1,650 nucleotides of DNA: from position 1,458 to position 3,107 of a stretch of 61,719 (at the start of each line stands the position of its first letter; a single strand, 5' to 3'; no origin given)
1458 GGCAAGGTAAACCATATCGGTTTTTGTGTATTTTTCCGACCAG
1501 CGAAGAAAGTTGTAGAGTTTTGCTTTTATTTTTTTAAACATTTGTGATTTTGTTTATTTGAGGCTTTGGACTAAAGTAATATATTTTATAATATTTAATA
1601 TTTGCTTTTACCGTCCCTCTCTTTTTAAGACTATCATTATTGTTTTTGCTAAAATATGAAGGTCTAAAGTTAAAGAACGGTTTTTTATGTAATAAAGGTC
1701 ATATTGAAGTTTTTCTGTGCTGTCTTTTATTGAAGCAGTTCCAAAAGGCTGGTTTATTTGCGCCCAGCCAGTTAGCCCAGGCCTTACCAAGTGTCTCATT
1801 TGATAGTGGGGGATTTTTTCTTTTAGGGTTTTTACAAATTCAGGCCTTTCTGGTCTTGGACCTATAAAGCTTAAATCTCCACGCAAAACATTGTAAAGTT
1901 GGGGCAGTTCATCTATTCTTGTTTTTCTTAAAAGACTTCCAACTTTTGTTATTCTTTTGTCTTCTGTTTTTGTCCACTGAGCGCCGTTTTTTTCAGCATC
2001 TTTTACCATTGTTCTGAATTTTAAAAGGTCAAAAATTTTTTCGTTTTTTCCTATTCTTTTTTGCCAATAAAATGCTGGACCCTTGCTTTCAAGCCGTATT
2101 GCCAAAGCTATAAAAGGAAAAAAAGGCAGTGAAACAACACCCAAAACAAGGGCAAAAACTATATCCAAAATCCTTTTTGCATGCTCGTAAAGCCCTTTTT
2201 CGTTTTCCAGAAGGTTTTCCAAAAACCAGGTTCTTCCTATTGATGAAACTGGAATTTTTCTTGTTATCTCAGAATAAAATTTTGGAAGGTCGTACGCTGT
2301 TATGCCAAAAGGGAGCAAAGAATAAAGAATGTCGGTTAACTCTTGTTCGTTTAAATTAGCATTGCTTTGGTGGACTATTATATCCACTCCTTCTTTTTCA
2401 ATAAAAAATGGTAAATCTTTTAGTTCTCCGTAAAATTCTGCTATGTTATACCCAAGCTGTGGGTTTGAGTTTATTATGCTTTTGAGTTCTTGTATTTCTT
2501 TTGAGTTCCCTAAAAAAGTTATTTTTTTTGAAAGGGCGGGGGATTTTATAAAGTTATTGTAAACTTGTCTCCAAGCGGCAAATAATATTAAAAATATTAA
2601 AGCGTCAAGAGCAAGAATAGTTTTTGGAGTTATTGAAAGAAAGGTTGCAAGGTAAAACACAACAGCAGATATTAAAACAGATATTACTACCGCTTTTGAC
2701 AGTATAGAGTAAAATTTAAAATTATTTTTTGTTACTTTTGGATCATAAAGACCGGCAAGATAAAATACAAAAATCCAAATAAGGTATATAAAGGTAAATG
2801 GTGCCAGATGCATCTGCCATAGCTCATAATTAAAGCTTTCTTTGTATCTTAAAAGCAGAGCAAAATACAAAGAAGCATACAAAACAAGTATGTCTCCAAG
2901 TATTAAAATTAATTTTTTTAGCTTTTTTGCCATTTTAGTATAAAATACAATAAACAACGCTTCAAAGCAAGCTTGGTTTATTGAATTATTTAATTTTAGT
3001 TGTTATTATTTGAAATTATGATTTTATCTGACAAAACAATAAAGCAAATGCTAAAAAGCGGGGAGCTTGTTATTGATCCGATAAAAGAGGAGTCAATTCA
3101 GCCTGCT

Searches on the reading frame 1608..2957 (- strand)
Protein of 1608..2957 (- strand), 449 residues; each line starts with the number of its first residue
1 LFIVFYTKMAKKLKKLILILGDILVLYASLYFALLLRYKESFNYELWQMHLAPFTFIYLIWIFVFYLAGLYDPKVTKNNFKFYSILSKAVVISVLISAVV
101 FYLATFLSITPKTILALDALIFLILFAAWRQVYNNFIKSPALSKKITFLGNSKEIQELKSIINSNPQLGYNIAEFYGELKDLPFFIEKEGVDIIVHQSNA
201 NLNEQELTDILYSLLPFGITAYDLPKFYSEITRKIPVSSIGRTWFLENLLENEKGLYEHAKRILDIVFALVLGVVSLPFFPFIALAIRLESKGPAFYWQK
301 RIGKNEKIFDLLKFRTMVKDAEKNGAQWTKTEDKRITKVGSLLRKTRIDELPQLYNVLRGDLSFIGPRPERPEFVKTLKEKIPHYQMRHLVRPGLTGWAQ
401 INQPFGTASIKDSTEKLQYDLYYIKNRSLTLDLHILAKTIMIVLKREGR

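Call 80: search_protein_families(library=ncbifam, proteins=[window:1608-2957:-], max_evalue=1e-10)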
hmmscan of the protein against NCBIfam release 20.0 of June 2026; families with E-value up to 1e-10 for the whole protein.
window:1608-2957:- (449 aa): 10 families
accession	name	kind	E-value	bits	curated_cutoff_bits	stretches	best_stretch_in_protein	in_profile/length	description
TIGR03025.1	EPS_sugtrans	subfamily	3.3e-112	376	295.55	1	21-448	2-443/445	exopolysaccharide biosynthesis polyprenyl glycosylphosphotransferase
TIGR03013.1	EpsB_2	subfamily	1e-106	357.7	393.35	1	22-448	3-441/443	TIGR03013 family XrtA/PEP-CTERM system glycosyltransferase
TIGR03023.1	WcaJ_sugtrans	equivalog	2.1e-91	307.5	410.75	1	21-446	2-449/453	undecaprenyl-phosphate glucose phosphotransferase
TIGR03022.1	WbaP_sugtrans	subfamily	1.4e-66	225.6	403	1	258-448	256-454/456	undecaprenyl-phosphate galactose phosphotransferase WbaP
NF007518.0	PRK10124.1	equivalog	4.9e-45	154.1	684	1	255-441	268-455/464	undecaprenyl-phosphate glucose phosphotransferase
NF052601.1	undeca_RfbP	equivalog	1.1e-44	152.6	330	1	253-444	37-236/244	undecaprenyl-phosphate galactose phosphotransferase family protein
NF050817.1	PolSacchBiosHfsE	equivalog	1.9e-43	148.9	750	1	260-444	271-460/467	polysaccharide biosynthesis protein HfsE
NF041877.1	EPS_EpsZ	equivalog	3.1e-38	131.6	800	1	173-448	178-457/459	exopolysaccharide biosynthesis polyisoprenyl-phosphate hexose-1-phosphate transferase EpsZ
NF011751.0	PRK15204.1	equivalog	4.5e-29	101.4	907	1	259-448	278-474/476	undecaprenyl-phosphate galactose phosphotransferase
NF045514.1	glycotran_HepC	equivalog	1e-23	83.8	140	1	250-369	106-211/220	heterocyst development glycosyltransferase HepC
